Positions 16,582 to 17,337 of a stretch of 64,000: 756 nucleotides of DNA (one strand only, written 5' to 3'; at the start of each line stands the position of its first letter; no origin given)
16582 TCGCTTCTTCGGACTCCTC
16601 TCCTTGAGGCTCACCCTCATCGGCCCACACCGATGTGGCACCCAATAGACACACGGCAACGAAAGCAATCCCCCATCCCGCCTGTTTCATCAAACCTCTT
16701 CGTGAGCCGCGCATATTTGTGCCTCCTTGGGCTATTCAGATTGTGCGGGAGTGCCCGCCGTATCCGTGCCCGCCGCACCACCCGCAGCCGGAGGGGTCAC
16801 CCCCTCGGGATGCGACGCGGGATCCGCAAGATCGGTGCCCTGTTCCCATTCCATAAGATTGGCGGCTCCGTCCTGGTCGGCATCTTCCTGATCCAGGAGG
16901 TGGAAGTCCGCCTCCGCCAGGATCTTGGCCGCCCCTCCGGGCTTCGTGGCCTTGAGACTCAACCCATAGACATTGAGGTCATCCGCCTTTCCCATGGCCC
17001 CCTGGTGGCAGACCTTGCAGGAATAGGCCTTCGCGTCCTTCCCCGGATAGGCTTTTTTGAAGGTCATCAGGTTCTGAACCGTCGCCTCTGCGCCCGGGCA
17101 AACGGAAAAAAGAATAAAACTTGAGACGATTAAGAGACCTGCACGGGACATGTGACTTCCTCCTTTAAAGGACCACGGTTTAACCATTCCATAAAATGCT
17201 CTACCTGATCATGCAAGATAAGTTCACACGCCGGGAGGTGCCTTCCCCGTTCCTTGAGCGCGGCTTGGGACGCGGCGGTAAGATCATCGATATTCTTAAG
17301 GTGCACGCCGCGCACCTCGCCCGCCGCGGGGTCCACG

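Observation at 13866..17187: Putative porin-cytochrome sub-module, including a non-canonical CX4CH haem motif and a monoheme cytochrome with an acidic low-complexity tail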

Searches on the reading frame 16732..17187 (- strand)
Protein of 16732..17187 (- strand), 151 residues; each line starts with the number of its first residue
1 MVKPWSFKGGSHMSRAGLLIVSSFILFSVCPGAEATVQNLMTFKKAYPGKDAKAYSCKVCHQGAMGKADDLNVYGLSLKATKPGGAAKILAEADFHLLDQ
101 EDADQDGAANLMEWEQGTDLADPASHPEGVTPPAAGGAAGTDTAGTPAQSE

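Call 3: search_protein_families(library=pfam, proteins=[window:16732-17187:-], max_evalue=0.01)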
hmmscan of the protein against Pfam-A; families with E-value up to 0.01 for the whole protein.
window:16732-17187:- (151 aa): 0 families

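Call 4: search_protein_families(library=ncbifam, proteins=[window:16732-17187:-], max_evalue=0.01)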
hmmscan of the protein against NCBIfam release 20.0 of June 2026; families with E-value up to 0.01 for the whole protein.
window:16732-17187:- (151 aa): 2 families
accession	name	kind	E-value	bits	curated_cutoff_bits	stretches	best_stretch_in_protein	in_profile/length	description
NF042425.1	Amuc_1099_fam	equivalog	0.00032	20.4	50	1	99-129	126-156/321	Amuc_1099 family pilus-like system protein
NF041762.1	diheme_GEGP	equivalog_domain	0.00041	19.6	300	1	49-133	43-127/359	GEGP motif-containing diheme protein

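Call 36: search_solved_structures(query=window:16735-17151:-, max_evalue=10, show_alignments=3)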
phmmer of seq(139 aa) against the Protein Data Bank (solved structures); distinct sequences matched with E-value up to 10: 2.
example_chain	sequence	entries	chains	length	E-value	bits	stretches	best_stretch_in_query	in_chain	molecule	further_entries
2gpt_A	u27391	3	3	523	0.86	13.2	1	24-122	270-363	3-dehydroquinate dehydratase/ shikimate 5-dehydrogenase | Bifunctional 3-dehydroquinate dehydratase/shikimate dehydrogenase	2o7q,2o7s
6bmb_A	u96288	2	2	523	1.2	12.8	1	24-122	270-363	Bifunctional 3-dehydroquinate dehydratase/shikimate dehydrogenase, chloroplastic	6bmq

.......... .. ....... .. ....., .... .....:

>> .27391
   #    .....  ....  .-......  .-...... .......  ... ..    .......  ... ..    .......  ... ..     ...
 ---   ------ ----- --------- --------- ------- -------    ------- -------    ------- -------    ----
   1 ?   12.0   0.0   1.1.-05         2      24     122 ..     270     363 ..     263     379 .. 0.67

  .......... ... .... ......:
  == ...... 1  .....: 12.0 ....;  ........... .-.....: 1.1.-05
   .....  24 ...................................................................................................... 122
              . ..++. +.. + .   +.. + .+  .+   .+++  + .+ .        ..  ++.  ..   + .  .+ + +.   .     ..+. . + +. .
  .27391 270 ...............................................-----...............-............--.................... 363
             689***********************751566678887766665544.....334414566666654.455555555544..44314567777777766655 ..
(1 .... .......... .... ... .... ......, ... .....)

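Call 37: search_protein_families(library=pfam, proteins=[window:16735-17151:-], max_evalue=10)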
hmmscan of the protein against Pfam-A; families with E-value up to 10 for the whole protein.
seq(139 aa): 0 families

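Call 42: find_homologous_proteins(query=window:16735-17151:-, max_evalue=0.001)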
Query window:16735-17151:- (139 aa): 11 proteins with E <= 0.001 among 53 candidates.
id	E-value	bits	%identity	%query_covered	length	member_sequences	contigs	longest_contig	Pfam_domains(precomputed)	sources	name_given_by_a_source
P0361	2.8e-86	305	100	100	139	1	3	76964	-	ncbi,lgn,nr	ncbi:MAG: hypothetical protein HYY14_02955 [Candidatus Omnitrophica bacterium]|nr:hypothetical prote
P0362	4.0e-28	116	52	83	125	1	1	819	-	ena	-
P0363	4.2e-27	113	52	77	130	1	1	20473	-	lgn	-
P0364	9.4e-26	109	61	70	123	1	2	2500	-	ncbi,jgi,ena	-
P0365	1.6e-25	108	50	83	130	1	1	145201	-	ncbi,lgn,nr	ncbi:MAG: hypothetical protein HY352_04980 [Candidatus Omnitrophica bacterium]|nr:hypothetical prote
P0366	2.7e-25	107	53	83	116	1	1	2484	-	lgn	-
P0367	2.7e-25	107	48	77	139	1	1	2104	-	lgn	-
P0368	4.3e-25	107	57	68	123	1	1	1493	-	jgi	jgi:hypothetical protein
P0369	3.2e-23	100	51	74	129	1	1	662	-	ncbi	-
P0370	1.1e-22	99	50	80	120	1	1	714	PF18884.6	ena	-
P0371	1.5e-17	82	60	47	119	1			-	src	-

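Call 53: predict_structure(alignment_id=A3)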
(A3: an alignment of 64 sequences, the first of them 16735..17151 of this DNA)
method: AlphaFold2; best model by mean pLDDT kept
length: 139 residues; sequences in the alignment: 64
mean_pLDDT: 82.1   pTM: 0.65
mean pLDDT of the five models: 82.1, 80.7, 78.6, 77.1, 75.1
residues with pLDDT >= 90: 40; 70-90: 73; 50-70: 23; < 50: 3
segments of 3 or more residues with pLDDT < 50: 131-133
pLDDT, mean of each block of 10 residues (from residue 1): 91 79 80 91 84 81 87 77 92 91 89 86 60 58
secondary structure, 60 per line:
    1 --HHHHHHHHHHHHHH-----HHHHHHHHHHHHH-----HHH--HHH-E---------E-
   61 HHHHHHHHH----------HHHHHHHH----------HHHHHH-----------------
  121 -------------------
elements in order: H3-16 H22-34 H61-69 H80-87 H98-103

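Call 56: fold_search(model_id=the predicted structure, library=pdb)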
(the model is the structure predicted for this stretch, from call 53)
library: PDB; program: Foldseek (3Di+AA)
matches with E <= 10: 0; with E <= 0.001: 0
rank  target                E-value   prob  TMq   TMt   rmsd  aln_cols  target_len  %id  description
